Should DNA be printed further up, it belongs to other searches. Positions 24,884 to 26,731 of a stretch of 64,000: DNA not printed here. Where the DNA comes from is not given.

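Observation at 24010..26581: AAA-ATPase/PD-(D/E)xK (PF09820+DUF1703-like) gene stop/start-overlapped with the xanthine-dehydrogenase-like gene and followed by a coupled 107-aa unknown protein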

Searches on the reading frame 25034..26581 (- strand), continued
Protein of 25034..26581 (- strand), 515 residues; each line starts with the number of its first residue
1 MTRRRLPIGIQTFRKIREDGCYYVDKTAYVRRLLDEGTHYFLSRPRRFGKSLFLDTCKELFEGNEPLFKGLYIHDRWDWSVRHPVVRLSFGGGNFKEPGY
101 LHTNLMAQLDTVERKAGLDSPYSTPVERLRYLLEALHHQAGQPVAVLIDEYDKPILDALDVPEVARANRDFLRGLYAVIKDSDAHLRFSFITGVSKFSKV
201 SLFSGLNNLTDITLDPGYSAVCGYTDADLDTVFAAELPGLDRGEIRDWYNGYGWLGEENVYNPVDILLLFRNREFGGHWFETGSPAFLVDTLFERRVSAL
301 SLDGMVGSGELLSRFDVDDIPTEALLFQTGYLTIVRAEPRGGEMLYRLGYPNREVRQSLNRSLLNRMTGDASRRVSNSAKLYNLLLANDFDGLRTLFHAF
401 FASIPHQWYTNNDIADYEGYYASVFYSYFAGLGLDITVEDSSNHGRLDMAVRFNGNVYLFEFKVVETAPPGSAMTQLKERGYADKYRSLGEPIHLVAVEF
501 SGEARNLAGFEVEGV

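Call 83: search_protein_families(library=pfam, proteins=[L028:195-1403:+, L028:1407-2885:+, L028:2851-5823:+, L028:5642-6748:+, L057:4461-6302:-, L057:6379-7938:-, L057:7951-9126:-, L057:9062-11236:-, L045:9539-11320:+, L005:9111-10787:+], max_evalue=0.01)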
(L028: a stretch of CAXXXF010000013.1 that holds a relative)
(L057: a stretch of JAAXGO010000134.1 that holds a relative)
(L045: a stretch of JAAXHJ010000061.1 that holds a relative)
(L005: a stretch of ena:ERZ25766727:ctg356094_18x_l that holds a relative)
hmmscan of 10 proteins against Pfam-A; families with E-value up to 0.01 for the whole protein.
L028:195-1403:+ (402 aa): 1 family
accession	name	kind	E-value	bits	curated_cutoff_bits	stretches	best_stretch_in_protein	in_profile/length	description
PF09617.15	Cas_GSU0053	-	2.8e-26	92.9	25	1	44-219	2-165/168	CRISPR-associated protein GSU0053 (Cas_GSU0053)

L028:1407-2885:+ (492 aa): 0 families

L028:2851-5823:+ (990 aa): 6 families
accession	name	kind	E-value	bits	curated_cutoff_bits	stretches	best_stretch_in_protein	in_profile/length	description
PF22590.2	Cas3-like_C_2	-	1.5e-20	73.9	27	1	313-417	3-105/106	CRISPR-associated nuclease/helicase Cas3, C-terminal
PF18019.7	Cas3_HD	-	4.7e-06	27.2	23.1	1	810-911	52-131/207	Cas3, HD domain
PF01966.28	HD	-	5.8e-05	23.8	22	1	790-912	4-90/116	HD domain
PF04851.21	ResIII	-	0.0007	20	22.5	1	29-121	6-89/164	Type III restriction enzyme, res subunit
PF00270.35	DEAD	-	0.0021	18.3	26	0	50-113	19-73/167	DEAD/DEAH box helicase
PF00271.37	Helicase_C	-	0.0028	18.3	23.5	1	309-417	12-110/110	Helicase conserved C-terminal domain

L028:5642-6748:+ (368 aa): 0 families

L057:4461-6302:- (613 aa): 2 families
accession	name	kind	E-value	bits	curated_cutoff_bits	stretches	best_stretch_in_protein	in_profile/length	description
PF09820.16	AAA-ATPase_like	-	2.1e-47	162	26.1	1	23-242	1-201/201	Predicted AAA-ATPase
PF08011.17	PDDEXK_9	-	7.8e-15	55.2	25.5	1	486-598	2-104/105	PD-(D/E)XK nuclease superfamily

L057:6379-7938:- (519 aa): 0 families

L057:7951-9126:- (391 aa): 1 family
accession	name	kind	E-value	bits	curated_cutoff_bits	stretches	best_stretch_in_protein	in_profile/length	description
PF09617.15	Cas_GSU0053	-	1.9e-25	90.2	25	1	45-238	2-166/168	CRISPR-associated protein GSU0053 (Cas_GSU0053)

L057:9062-11236:- (724 aa): 0 families

L045:9539-11320:+ (593 aa): 0 families

L005:9111-10787:+ (558 aa): 0 families

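Call 86: search_dna_similar(query=window:25034-26581:-, collection=plasmids, mode=protein, max_rows=12, max_evalue=1e-10)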
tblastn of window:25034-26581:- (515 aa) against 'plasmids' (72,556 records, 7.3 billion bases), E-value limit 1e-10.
Records with a match: 64; places in all: 108; records where one place covers at least 80% of the query: 45.
Best place of each record, by identity: 60-80% 3; <60% 61.
By first word of the organism name: Persicobacter 12; Moraxella 8; Bacteroides 8; Parabacteroides 5; Sphaerotilus 3; Cetobacterium 3; Azotobacter 2; Candidatus 2; Clostridium 2; Clostridioides 2; and 16 more.
By predicted mobility (MOB-suite, as given by PLSDB): non-mobilizable 54; mobilizable 8; conjugative 2.
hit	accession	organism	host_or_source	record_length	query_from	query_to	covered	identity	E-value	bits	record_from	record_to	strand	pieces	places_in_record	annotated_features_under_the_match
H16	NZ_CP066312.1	Azotobacter chroococcum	single,soil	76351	1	513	100%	60.6%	0e+0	627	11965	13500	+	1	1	ATP-binding protein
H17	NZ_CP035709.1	Sphaerotilus sulfidivorans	cell culture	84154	3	513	99%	57.6%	0e+0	572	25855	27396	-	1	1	ATP-binding protein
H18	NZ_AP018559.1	Hydrogenophilus thermoluteolus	-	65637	2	506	98%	57.2%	1e-180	570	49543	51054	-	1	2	ATP-binding protein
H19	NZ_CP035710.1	Sphaerotilus sulfidivorans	cell culture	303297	1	513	100%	53.5%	6e-143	534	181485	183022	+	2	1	none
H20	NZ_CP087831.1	Moraxella bovis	Bovine,bacteria culture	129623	3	508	98%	47.5%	3e-146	471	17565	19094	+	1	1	ATP-binding protein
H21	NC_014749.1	Calditerrivibrio nitroreducens DSM 19672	terrestrial hot spring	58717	4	515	99%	45.4%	5e-138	447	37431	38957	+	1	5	ATP-binding protein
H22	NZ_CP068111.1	Moraxella osloensis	-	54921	1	505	98%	45.0%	5e-140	453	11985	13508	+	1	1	ATP-binding protein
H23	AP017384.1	Moraxella osloensis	-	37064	1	507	98%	44.7%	3e-139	451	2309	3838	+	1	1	conserved hypothetical protein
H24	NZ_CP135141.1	Moraxella sp. DOX410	sediment soil,sediment soil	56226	1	507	98%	44.7%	3e-139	451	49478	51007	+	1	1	ATP-binding protein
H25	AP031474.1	Moraxella osloensis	Homo sapiens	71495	1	507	98%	44.7%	3e-139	451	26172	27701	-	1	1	ATP-binding protein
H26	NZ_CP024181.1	Moraxella osloensis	Homo sapiens,single cell,skin swab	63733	1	505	98%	44.8%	5e-139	450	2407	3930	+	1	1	ATP-binding protein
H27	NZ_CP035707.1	Sphaerotilus sulfidivorans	cell culture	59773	1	419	81%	53.4%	5e-139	427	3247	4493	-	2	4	none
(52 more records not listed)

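Call 87: search_dna_similar(query=window:25034-26581:-, collection=phages, mode=protein, max_rows=12, max_evalue=0.00001)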
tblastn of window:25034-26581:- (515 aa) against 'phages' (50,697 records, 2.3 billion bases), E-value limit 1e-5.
Records with a match: 34; places in all: 36; records where one place covers at least 80% of the query: 18.
Best place of each record, by identity: <60% 34.
By first word of the organism name: Bacteriophage 34.
By host as written in the record: - 34.
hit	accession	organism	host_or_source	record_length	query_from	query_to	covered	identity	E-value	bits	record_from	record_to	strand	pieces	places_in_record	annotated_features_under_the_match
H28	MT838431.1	Bacteriophage sp.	human fecal samples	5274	4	513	99%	35.9%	8e-86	295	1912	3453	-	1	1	record has no annotation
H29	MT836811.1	Bacteriophage sp.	human fecal samples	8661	4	514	99%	34.7%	1e-85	294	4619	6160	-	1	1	record has no annotation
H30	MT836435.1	Bacteriophage sp.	human fecal samples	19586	2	513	99%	33.1%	6e-76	266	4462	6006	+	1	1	record has no annotation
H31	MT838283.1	Bacteriophage sp.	human fecal samples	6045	1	514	100%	32.8%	1e-83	288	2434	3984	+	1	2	record has no annotation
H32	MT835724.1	Bacteriophage sp.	human fecal samples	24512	5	513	99%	32.6%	2e-74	261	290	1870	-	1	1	record has no annotation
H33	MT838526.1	Bacteriophage sp.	human fecal samples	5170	4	513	99%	32.1%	3e-74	261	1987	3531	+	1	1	record has no annotation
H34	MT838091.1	Bacteriophage sp.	human fecal samples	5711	1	514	90%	34.5%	3e-51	288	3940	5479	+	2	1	record has no annotation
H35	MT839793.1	Bacteriophage sp.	human fecal samples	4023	1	507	98%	31.3%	9e-72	253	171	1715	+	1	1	record has no annotation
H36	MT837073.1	Bacteriophage sp.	human fecal samples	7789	4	512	99%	30.1%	2e-44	247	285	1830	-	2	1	record has no annotation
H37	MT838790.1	Bacteriophage sp.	human fecal samples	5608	2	364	70%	37.2%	1e-67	241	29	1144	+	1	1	record has no annotation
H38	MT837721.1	Bacteriophage sp.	human fecal samples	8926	5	359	69%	37.4%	9e-69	245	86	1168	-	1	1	record has no annotation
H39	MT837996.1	Bacteriophage sp.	human fecal samples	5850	138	513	73%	35.2%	9e-54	201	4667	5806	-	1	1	record has no annotation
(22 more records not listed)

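Call 88: find_related_loci(query=A2, collection=viral_contigs, flank=6000)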
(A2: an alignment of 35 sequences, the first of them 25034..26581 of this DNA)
Query A2 (515 aa) in viral_contigs; peptide patterns used: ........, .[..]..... (x = any residue, [..] = any of these).
274 stretches matched a pattern; 11 encode a relative of the query (tblastn E <= 1e-3); 11 distinct loci.
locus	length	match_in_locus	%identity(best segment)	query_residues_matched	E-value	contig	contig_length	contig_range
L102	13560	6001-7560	34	1-513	9e-93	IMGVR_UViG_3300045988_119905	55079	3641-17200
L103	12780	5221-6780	33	1-513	2e-89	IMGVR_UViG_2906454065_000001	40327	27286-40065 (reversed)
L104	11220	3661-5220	33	1-513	3e-88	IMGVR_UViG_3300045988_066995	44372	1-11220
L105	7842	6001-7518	33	4-503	1e-83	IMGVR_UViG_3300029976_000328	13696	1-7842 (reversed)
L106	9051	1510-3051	37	4-512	3e-90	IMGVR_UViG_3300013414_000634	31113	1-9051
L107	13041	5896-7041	36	2-374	2e-70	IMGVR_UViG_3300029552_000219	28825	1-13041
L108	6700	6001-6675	46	5-229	1e-57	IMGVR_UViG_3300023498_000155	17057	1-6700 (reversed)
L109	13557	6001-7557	34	3-511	1e-89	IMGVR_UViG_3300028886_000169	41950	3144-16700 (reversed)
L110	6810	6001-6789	34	1-254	8e-46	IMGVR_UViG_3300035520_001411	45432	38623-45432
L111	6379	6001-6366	46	1-121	4e-24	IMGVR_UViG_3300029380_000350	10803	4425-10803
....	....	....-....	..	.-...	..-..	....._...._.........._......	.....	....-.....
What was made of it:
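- The family is rare on plasmids (64 of 72,556 records) and on viral contigs (11 loci) (calls 86-88). The family is rare on plasmids and viruses (calls 86-88).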

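Call 104: search_protein_representatives(alignment_id=A1)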
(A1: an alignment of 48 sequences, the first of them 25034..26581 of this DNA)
Query: 48 sequences, 515 profile positions. Proteins with E-value up to 0.001 (for the whole library): 24011; up to 1e-10: 13570; up to 1e-30: 4330. The best 150 are listed.
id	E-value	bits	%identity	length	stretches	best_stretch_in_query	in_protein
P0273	2.9e-240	814.5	-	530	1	2-515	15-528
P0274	4.1e-228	774.4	-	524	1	1-512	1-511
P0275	3.4e-213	725.2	-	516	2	1-363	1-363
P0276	3.3e-197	672.4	-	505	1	3-514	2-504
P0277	4.9e-196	668.5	-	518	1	1-515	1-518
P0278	3.5e-191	652.5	-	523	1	3-513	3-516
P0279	5.2e-185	632.2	-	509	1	1-513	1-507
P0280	8.1e-183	624.9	-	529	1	3-512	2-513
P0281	1.5e-182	624.1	-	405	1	140-434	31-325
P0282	3.7e-174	596.4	-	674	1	3-513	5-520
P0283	5.8e-168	575.9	-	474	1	1-340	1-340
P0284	4.3e-166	569.8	-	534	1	3-513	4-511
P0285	6.7e-165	565.8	-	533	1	3-510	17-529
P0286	9.3e-165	565.3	-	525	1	6-511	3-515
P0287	1.6e-163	561.2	-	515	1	2-512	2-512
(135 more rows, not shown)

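Call 113: search_protein_families(library=pfam, proteins=[L005:2275-5781:+, L005:1991-2254:+, L087:13490-13990:+, L087:12515-12829:-, L087:12822-13142:-], max_evalue=0.01)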
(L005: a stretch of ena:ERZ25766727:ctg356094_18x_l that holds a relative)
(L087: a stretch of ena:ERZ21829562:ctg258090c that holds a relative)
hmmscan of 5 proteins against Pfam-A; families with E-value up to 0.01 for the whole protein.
L005:2275-5781:+ (1168 aa): 5 families
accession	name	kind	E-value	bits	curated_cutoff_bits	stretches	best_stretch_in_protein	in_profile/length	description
PF22590.2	Cas3-like_C_2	-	2.7e-24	85.9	27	1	280-381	3-103/106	CRISPR-associated nuclease/helicase Cas3, C-terminal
PF02661.23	Fic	-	9.9e-09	36.4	24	1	1023-1116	10-93/93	Fic/DOC family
PF00270.35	DEAD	-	1.4e-07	31.9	26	1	33-212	16-162/167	DEAD/DEAH box helicase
PF00271.37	Helicase_C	-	3.8e-07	30.8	23.5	1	278-383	14-110/110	Helicase conserved C-terminal domain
PF18019.7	Cas3_HD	-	3.1e-05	24.5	23.1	1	662-817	55-145/207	Cas3, HD domain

L005:1991-2254:+ (87 aa): 0 families

L087:13490-13990:+ (166 aa): 0 families

L087:12515-12829:- (104 aa): 3 families
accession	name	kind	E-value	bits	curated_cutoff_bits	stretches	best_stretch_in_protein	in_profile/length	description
PF01381.28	HTH_3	-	0.00011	22.6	23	1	45-81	1-37/55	Helix-turn-helix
PF13560.12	HTH_31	-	0.00063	20.4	27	1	45-85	6-47/64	Helix-turn-helix domain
PF15731.11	MqsA_antitoxin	-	0.0025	18.4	30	1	41-99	70-128/131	Antitoxin component of bacterial toxin-antitoxin system, MqsA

L087:12822-13142:- (106 aa): 1 family
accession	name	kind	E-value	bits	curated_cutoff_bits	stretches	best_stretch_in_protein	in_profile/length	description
PF06296.18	RelE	-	2.4e-05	24.9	27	1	43-102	41-99/120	RelE toxin of RelE / RelB toxin-antitoxin system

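Call 114: predict_structure(alignment_id=A5)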
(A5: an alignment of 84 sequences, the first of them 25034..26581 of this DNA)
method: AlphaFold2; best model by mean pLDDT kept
length: 515 residues; sequences in the alignment: 84
mean_pLDDT: 93.1   pTM: 0.90
mean pLDDT of the five models: 93.1, 92.7, 92.2, 91.8, 91.2
residues with pLDDT >= 90: 415; 70-90: 82; 50-70: 17; < 50: 1
segments of 3 or more residues with pLDDT < 50: none
pLDDT, mean of each block of 10 residues (from residue 1): 87 97 98 97 94 98 98 98 98 95 98 97 97 98 98 92 94 94 97 82 85 96 98 98 98 96 97 92 79 87 92 84 92 96 95 96 88 92 97 95 76 63 93 93 93 97 90 95 95 97 91 97
secondary structure, 60 per line:
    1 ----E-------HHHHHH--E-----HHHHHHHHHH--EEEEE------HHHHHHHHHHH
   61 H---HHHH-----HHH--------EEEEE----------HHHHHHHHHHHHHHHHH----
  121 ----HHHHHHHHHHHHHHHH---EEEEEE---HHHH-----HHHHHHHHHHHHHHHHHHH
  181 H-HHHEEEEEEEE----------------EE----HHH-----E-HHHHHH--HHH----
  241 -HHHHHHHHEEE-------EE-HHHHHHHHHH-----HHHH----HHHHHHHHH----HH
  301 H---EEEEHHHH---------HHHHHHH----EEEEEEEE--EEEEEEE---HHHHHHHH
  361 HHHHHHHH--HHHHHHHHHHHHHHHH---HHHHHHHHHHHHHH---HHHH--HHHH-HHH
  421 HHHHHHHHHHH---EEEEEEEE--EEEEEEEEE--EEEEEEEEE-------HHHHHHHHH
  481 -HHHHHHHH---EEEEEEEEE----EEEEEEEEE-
elements in order: H13-18 H27-36 E39-43 H50-61 H65-68 E85-89 H100-116 H125-140 E144-149 H153-156 H162-181 E186-193 H226-231 H242-249 E250-252 H263-272 H278-281 H286-294 E305-308 H309-312 H322-328 E333-340 E343-349 H353-368 H371-386 H390-403 H407-410 H413-416 H418-431 E435-442 E445-453 E456-464 H472-480 H482-489 E493-501 E506-514
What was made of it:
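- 25034..26581 (-): Intact DUF1703-family gene (515 aa). It has a STAND/ORC-like P-loop ATPase (PF09820), a winged-helix-like module, a helical linker and a C-terminal PD-(D/E)xK nuclease (PF08011). The AF2 model has pLDDT 93.1 (call 114).
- AF2 model with pLDDT 93.1 and pTM 0.90 (call 114).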

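Call 117: fold_search(model_id=the predicted structure, library=pdb)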
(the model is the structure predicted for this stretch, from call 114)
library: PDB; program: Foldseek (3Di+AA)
matches with E <= 10: 892; with E <= 0.001: 0
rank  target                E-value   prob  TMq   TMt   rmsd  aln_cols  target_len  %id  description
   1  2qby_A                1.3e-03  0.91  0.23  0.29  12.9       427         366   15  Crystal structure of a heterodimer of Cdc6/Orc1 initiators bound to origin DNA (from S. solfataricus) (released 2007-09-11)
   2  1w5s_B                6.4e-03  0.95  0.30  0.36  10.1       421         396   15  Structure of the Aeropyrum Pernix ORC2 protein (ADP form) (released 2004-10-05)
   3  3fov                  6.8e-03  1.00  0.13  0.49   5.7        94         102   12  Crystal structure of protein RPA0323 of unknown function from Rhodopseudomonas palustris (released 2009-01-13)
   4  9bcx_B                7.6e-03  0.63  0.23  0.25  19.7       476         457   10  Cryo-EM structure of the S. cerevisiae ORC-Cdc6-Mcm2-7-DNA complex with a fully closed Mcm2-Mcm5 DNA entry gate (released 2025-01-01)
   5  8z4i_A                1.2e-02  0.15  0.12  0.15  21.0       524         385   10  crystal structure of Cdn1 in complex with cA3 (released 2026-02-04)
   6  7mca_A                1.3e-02  0.75  0.25  0.26  19.2       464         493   12  Structure of the S. cerevisiae origin recognition complex bound to the replication initiator Cdc6 and the ARS1 origin  (released 2021-06-02)
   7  8z4i_B                1.8e-02  0.23  0.15  0.19  21.2       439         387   10  crystal structure of Cdn1 in complex with cA3 (released 2026-02-04)
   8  7ctf_D                2.4e-02  0.94  0.21  0.25   6.6       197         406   19  Human origin recognition complex 1-5 State II (released 2021-01-06)
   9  5juy_B                2.8e-02  0.44  0.25  0.13  15.4       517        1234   11  Active human apoptosome with procaspase-9 (released 2016-10-19)
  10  4d81                  3.4e-02  0.38  0.16  0.27  13.6       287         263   14  Metallosphera sedula Vps4 crystal structure (released 2015-11-25)
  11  2xi5_C                4.3e-02  1.00  0.11  0.29   3.2        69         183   22  N-terminal endonuclease domain of La Crosse virus L-protein (released 2010-10-06)
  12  5juy_A                4.5e-02  0.54  0.27  0.15  13.3       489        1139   11  Active human apoptosome with procaspase-9 (released 2016-10-19)
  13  7cte_D                4.7e-02  0.91  0.21  0.26   6.3       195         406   20  Human Origin Recognition Complex, ORC2-5 (released 2021-01-06)
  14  7et0_C                5.0e-02  0.98  0.20  0.16   5.2       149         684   10  Crystal structure of the complex formed by Wolbachia cytoplasmic incompatibility factors CinA and CinB from wPip (released 2021-11-10)
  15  5zr1_D                5.0e-02  0.80  0.18  0.20   7.2       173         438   18  Saccharomyces Cerevisiae Origin Recognition Complex Bound to a 72-bp Origin DNA containing ACS and B1 element (released 2018-07-11)
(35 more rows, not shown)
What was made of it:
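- On STAND NTPases (NB-ARC/NACHT/Avs): Foldseek's best hit is Orc1/Cdc6 at E 1.3e-3 (call 117).
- Foldseek's best hits are Orc1/Cdc6 (call 117).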
